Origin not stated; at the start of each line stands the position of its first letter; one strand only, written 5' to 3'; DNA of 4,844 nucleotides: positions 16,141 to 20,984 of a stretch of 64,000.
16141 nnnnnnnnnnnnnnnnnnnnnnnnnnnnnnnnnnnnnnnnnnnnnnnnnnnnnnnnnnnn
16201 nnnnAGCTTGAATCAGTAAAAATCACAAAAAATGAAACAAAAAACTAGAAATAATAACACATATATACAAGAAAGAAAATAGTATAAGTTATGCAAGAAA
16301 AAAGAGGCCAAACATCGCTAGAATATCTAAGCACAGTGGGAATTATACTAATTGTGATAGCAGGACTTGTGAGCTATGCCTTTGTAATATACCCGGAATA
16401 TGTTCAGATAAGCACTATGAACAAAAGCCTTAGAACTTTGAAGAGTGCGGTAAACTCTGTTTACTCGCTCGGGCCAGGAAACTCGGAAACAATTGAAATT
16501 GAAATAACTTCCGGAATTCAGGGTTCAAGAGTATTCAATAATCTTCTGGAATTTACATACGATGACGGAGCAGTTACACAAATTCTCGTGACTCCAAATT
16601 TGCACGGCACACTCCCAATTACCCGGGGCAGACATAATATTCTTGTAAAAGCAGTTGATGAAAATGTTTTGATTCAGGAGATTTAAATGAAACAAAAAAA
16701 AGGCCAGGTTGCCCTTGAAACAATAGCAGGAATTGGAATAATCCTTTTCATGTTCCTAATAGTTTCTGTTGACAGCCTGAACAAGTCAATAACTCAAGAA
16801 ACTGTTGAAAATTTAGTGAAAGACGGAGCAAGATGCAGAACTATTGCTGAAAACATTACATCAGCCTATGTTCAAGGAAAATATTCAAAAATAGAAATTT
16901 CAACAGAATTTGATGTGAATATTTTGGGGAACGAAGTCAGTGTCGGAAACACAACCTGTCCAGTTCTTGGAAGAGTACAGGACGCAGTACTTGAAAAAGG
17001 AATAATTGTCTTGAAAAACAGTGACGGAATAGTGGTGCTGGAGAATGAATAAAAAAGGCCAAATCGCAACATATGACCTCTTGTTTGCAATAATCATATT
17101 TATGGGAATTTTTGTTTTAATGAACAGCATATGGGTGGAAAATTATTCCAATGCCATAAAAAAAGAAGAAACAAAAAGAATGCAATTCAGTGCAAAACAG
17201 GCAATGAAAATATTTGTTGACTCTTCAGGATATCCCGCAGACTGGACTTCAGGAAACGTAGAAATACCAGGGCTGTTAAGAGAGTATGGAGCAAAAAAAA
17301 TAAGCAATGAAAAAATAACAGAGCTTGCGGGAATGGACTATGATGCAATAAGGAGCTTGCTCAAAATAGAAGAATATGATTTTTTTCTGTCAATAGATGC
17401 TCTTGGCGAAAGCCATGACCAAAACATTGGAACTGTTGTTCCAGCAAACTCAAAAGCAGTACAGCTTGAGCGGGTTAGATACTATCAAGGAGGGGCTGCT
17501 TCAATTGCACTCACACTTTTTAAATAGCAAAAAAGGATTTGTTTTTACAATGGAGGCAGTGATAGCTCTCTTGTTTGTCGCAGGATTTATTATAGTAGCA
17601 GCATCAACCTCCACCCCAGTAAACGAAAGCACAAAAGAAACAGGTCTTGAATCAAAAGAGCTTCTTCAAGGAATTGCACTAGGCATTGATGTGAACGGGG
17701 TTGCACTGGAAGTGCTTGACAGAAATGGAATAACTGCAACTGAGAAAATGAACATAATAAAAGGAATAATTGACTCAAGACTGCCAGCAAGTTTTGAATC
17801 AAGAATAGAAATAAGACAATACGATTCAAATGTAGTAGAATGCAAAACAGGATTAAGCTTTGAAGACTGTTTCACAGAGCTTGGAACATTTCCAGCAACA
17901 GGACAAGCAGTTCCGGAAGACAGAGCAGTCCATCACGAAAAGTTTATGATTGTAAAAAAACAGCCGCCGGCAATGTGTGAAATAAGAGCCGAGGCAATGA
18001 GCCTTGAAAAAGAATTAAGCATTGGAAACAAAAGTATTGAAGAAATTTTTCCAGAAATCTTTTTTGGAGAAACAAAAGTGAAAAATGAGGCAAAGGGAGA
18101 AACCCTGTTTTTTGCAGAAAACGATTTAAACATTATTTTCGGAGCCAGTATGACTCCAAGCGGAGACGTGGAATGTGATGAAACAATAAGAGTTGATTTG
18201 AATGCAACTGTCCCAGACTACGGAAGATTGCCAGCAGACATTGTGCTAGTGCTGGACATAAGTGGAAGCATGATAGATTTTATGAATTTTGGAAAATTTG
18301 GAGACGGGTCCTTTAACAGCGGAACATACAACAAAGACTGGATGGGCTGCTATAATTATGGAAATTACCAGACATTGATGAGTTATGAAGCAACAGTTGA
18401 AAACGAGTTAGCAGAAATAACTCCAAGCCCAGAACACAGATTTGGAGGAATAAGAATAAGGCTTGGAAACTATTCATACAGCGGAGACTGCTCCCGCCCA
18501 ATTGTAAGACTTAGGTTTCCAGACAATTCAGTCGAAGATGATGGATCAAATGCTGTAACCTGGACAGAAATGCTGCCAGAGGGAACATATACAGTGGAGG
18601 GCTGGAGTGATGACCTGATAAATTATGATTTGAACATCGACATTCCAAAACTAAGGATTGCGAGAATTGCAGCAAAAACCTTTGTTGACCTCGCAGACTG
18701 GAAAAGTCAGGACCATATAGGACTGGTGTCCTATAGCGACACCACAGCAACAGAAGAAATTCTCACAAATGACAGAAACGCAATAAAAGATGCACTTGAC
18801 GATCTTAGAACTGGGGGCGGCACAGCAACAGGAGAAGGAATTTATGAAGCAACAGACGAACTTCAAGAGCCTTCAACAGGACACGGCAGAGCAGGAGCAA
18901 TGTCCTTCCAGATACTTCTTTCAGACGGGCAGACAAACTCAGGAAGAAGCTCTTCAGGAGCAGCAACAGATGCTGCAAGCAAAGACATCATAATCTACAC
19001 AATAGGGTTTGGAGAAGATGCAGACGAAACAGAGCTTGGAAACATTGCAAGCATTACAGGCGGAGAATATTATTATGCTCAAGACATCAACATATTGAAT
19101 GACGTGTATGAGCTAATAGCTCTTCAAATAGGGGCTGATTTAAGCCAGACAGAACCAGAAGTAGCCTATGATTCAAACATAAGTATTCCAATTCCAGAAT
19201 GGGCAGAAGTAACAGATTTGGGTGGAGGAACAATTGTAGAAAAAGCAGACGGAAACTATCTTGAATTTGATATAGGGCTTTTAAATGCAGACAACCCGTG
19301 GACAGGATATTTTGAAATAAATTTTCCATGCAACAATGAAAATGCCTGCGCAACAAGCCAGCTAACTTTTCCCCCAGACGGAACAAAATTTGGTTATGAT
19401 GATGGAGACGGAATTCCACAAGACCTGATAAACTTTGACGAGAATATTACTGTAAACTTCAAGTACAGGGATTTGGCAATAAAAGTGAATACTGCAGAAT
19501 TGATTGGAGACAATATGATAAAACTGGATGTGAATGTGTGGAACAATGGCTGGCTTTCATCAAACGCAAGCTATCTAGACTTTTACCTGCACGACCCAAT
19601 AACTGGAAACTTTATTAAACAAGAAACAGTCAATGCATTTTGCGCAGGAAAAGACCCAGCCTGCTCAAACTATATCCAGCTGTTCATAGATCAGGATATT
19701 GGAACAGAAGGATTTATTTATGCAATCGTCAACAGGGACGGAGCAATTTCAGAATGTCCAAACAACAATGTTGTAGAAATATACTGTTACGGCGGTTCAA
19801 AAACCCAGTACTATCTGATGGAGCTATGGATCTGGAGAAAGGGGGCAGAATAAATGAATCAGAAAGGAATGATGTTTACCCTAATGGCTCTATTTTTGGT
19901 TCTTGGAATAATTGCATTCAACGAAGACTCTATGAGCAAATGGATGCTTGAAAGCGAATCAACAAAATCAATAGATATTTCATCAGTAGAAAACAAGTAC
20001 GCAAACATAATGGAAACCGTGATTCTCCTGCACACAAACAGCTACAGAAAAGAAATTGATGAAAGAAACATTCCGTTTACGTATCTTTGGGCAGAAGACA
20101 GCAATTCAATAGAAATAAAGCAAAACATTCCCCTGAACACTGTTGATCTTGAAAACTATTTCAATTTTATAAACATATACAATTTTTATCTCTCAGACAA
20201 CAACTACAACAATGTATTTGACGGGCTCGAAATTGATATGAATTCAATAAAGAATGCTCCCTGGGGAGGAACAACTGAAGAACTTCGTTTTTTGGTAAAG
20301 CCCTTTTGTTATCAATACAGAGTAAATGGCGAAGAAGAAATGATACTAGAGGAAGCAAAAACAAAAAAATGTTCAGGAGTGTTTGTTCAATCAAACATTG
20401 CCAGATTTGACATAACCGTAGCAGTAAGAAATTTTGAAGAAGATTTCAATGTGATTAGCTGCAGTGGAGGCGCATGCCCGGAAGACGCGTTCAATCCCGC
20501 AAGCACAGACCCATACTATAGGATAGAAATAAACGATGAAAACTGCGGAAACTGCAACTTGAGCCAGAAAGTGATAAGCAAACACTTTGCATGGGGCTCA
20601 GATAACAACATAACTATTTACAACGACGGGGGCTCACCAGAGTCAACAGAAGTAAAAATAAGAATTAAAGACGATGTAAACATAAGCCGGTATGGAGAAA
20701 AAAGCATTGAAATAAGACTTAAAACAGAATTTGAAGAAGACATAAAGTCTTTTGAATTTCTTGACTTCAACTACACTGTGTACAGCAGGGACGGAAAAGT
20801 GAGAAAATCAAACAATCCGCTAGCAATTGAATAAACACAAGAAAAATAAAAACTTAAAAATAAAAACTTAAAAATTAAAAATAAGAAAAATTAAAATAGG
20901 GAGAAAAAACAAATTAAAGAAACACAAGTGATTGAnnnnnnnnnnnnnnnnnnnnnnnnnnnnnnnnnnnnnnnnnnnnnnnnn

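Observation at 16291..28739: Tad/Epd-like archaeal type IV filament locus with unusual accessory content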

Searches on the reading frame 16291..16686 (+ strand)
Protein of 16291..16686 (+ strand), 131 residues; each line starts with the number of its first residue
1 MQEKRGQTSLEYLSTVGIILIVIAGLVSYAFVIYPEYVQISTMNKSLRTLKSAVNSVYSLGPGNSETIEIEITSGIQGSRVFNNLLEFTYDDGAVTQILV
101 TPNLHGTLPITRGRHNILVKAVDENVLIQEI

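Call 3: search_protein_families(library=pfam, proteins=[window:16291-16686:+], max_evalue=0.1)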
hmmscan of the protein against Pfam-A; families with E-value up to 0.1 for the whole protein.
window:16291-16686:+ (131 aa): 3 families
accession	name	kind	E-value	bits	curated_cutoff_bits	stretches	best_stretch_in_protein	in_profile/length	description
PF23906.1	DUF7248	-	0.046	14.1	27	1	10-58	9-55/58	Family of unknown function (DUF7248)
PF23958.1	DUF7287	-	0.057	14.4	27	1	4-33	2-31/157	Family of unknown function (DUF7287)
PF13800.11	Sigma_reg_N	-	0.093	13.4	26.3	0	12-55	12-55/91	Sigma factor regulator N-terminal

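Call 6: search_protein_families(library=ncbifam, proteins=[window:16291-16686:+], max_evalue=0.1)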
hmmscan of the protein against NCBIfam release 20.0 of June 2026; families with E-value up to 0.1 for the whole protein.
window:16291-16686:+ (131 aa): 1 family
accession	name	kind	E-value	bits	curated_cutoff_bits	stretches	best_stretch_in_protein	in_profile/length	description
NF007031.0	PRK09496.1-2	equivalog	0.076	12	289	1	31-119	350-438/458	Trk system potassium transporter TrkA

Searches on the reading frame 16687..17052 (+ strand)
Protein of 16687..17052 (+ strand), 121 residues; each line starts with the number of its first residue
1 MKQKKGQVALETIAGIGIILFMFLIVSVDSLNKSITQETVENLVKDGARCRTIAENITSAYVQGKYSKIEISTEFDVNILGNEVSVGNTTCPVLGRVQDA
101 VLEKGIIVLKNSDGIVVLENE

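Call 3: search_protein_families(library=pfam, proteins=[window:16687-17052:+], max_evalue=0.1)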
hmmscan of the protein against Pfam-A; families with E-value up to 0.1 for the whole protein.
window:16687-17052:+ (121 aa): 1 family
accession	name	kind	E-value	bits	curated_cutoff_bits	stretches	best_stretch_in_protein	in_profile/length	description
PF09797.15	NatB_MDM20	-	0.082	12.3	27.6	0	52-76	294-318/379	N-acetyltransferase B complex (NatB) non catalytic subunit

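Call 6: search_protein_families(library=ncbifam, proteins=[window:16687-17052:+], max_evalue=0.1)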
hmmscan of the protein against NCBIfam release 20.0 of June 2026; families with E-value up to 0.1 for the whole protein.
window:16687-17052:+ (121 aa): 0 families

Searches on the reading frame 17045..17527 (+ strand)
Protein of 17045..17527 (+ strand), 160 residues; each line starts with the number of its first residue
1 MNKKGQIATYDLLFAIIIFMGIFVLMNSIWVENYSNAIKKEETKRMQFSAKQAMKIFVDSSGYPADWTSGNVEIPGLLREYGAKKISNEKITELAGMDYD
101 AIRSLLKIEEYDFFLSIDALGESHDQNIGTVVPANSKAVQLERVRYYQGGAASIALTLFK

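Call 3: search_protein_families(library=pfam, proteins=[window:17045-17527:+], max_evalue=0.1)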
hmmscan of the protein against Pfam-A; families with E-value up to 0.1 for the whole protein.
window:17045-17527:+ (160 aa): 2 families
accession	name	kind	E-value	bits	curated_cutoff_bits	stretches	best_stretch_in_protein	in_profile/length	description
PF05631.20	MFS_5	-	0.058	12.7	25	1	5-54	193-240/356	Sugar-tranasporters, 12 TM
PF14575.11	EphA2_TM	-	0.078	14.1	28.9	0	14-63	6-58/74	Ephrin type-A receptor 2 transmembrane domain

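Call 6: search_protein_families(library=ncbifam, proteins=[window:17045-17527:+], max_evalue=0.1)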
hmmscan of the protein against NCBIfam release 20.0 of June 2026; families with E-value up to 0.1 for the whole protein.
window:17045-17527:+ (160 aa): 1 family
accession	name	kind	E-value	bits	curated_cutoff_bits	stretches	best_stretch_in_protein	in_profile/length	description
TIGR00877.1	purD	equivalog_domain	0.097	11.5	288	0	21-71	299-350/425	phosphoribosylamine--glycine ligase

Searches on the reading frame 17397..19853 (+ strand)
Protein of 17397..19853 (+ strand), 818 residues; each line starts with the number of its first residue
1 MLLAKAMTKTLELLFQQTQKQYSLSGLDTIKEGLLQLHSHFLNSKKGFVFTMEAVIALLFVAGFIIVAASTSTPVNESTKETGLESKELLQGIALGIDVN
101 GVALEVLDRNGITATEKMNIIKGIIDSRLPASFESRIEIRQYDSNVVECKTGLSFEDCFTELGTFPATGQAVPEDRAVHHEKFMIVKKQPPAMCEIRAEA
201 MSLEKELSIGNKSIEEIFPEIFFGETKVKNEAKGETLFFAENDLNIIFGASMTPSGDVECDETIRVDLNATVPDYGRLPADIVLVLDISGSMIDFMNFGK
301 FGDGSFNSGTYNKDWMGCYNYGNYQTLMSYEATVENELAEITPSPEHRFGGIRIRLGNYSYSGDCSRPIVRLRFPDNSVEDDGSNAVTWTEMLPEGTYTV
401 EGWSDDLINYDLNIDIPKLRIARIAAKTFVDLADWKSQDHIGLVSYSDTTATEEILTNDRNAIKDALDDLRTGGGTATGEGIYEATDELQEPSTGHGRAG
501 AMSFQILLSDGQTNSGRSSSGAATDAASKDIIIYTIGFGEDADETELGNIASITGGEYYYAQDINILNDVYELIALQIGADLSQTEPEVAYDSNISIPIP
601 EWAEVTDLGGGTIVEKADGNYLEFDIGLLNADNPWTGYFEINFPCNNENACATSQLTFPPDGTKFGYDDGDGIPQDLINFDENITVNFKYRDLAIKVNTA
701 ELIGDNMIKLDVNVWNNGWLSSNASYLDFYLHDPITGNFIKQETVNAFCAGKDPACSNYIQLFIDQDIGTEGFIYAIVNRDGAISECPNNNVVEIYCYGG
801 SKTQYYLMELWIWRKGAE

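Call 3: search_protein_families(library=pfam, proteins=[window:17397-19853:+], max_evalue=0.1)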
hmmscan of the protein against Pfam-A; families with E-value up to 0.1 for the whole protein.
window:17397-19853:+ (818 aa): 3 families
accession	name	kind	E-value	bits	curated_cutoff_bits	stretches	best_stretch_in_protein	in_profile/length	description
PF00092.34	VWA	-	1.5e-22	81.1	23.8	1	424-571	22-172/174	von Willebrand factor type A domain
PF13519.12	VWA_2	-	1.1e-06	29.6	27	1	419-499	21-94/107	von Willebrand factor type A domain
PF13768.12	VWA_3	-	0.035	14.6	27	1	497-559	92-154/155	von Willebrand factor type A domain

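Call 6: search_protein_families(library=ncbifam, proteins=[window:17397-19853:+], max_evalue=0.1)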
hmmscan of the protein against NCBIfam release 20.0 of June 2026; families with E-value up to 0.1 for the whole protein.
window:17397-19853:+ (818 aa): 5 families
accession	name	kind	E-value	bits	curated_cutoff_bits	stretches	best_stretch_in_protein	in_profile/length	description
NF010238.0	PRK13685.1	subfamily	2.6e-13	49.7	432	1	418-586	118-306/335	hypothetical protein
NF047508.1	VWA_BatA_Lepto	exception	7.4e-12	44.9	380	1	433-575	124-270/315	VWA domain-containing protein BatA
TIGR00868.1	hCaCC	subfamily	3.7e-06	25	900.85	1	438-576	341-478/863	calcium-activated chloride channel protein 1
TIGR03436.1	acidobact_VWFA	subfamily_domain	2.2e-05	24.1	81.25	1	412-575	76-279/324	VWA domain-containing protein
TIGR02442.1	Cob-chelat-sub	hypoth_equivalog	0.0015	17.1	779.45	1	435-520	506-589/641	putative cobaltochelatase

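Call 68: search_solved_structures(query=window:17505-19853:+, max_evalue=0.001)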
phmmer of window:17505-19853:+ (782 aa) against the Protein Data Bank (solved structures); distinct sequences matched with E-value up to 0.001: 2.
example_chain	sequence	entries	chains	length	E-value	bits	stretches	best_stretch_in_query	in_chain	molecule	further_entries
4cn8_A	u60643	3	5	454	1.2e-12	50.2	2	407-525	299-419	PROXIMAL THREAD MATRIX PROTEIN 1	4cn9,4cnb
4rck_A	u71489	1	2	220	2.6e-09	39.2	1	392-538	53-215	Hypothetical membrane spanning protein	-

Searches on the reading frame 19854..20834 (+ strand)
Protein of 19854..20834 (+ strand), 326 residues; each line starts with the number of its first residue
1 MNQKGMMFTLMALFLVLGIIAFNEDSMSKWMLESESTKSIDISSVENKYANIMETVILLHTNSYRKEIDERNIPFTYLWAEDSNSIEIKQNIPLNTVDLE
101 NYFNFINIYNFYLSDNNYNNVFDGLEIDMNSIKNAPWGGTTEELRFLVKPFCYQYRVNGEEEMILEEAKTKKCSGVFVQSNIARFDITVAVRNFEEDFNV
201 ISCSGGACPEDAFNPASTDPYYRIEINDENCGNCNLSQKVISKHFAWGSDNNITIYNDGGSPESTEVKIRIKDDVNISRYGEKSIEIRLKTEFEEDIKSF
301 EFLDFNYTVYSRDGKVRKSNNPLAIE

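Call 3: search_protein_families(library=pfam, proteins=[window:19854-20834:+], max_evalue=0.1)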
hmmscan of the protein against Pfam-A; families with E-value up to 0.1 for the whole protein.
window:19854-20834:+ (326 aa): 1 family
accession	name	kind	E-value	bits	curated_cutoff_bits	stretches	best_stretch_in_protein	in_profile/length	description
PF22523.1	DUF6999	-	0.076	12.5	27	0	35-129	123-220/275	Family of unknown function (DUF6999)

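Call 6: search_protein_families(library=ncbifam, proteins=[window:19854-20834:+], max_evalue=0.1)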
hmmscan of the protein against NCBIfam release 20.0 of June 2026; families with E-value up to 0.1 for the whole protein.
window:19854-20834:+ (326 aa): 0 families

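Call 56: find_homologous_proteins(query=A3, max_evalue=0.001)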
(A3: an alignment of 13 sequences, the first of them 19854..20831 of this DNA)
Query A3 (13 sequences) (326 aa, profile of the alignment): 3 proteins with E <= 0.001 among 2693 candidates.
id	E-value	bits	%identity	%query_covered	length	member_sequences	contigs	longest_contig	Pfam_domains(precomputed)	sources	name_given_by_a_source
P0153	5.9e-118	412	28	96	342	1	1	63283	-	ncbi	ncbi:MAG: hypothetical protein V1676_05620 [Candidatus Diapherotrites archaeon]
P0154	1.0e-116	408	100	100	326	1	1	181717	-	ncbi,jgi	-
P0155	3.3e-108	380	68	100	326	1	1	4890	-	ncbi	-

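Call 57: find_encoding_contigs(protein=P0154, flank=10000, max_places=3)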
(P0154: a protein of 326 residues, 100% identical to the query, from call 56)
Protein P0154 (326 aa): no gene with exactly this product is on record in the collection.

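Call 58: find_encoding_contigs(protein=P0155, flank=10000, max_places=3)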
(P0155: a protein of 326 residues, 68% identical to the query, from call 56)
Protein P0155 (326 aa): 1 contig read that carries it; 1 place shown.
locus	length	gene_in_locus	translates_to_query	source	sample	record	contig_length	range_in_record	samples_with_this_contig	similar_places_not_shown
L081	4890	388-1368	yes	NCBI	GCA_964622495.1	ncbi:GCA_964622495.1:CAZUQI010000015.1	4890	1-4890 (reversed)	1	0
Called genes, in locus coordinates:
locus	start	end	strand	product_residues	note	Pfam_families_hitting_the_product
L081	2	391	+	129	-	?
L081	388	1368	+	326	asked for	-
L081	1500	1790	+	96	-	-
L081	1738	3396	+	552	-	-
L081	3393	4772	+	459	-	PF00437:T2SSE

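Call 65: predict_structure(alignment_id=A4)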
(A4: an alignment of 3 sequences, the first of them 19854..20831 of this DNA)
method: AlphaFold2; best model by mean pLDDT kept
length: 326 residues; sequences in the alignment: 3
mean_pLDDT: 41.4   pTM: 0.39
mean pLDDT of the five models: 41.4, 35.9, 35.3, 32.9, 29.0
residues with pLDDT >= 90: 0; 70-90: 0; 50-70: 71; < 50: 255
segments of 3 or more residues with pLDDT < 50: 1-74, 96-152, 160-222, 227-239, 243-273, 297-304, 322-326
pLDDT, mean of each block of 10 residues (from residue 1): 38 38 26 23 26 34 42 50 59 49 39 35 30 33 38 50 44 35 37 35 40 42 47 47 42 37 34 51 60 52 52 57 43
secondary structure, 60 per line:
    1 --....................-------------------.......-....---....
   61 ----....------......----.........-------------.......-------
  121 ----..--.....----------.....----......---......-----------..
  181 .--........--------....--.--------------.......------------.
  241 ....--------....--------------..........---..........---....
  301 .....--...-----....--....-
elements in order: H3-22 H42-48 H50-53 E57-60 E65-68 E75-80 E85-93 E107-113 H129-133 E144-148 E153-158 E162-167 E184-191 E200-203 E221-227 E240-244 E253-256 E271-280 E284-293 E297-305 E308-310 E316-319 H322-325
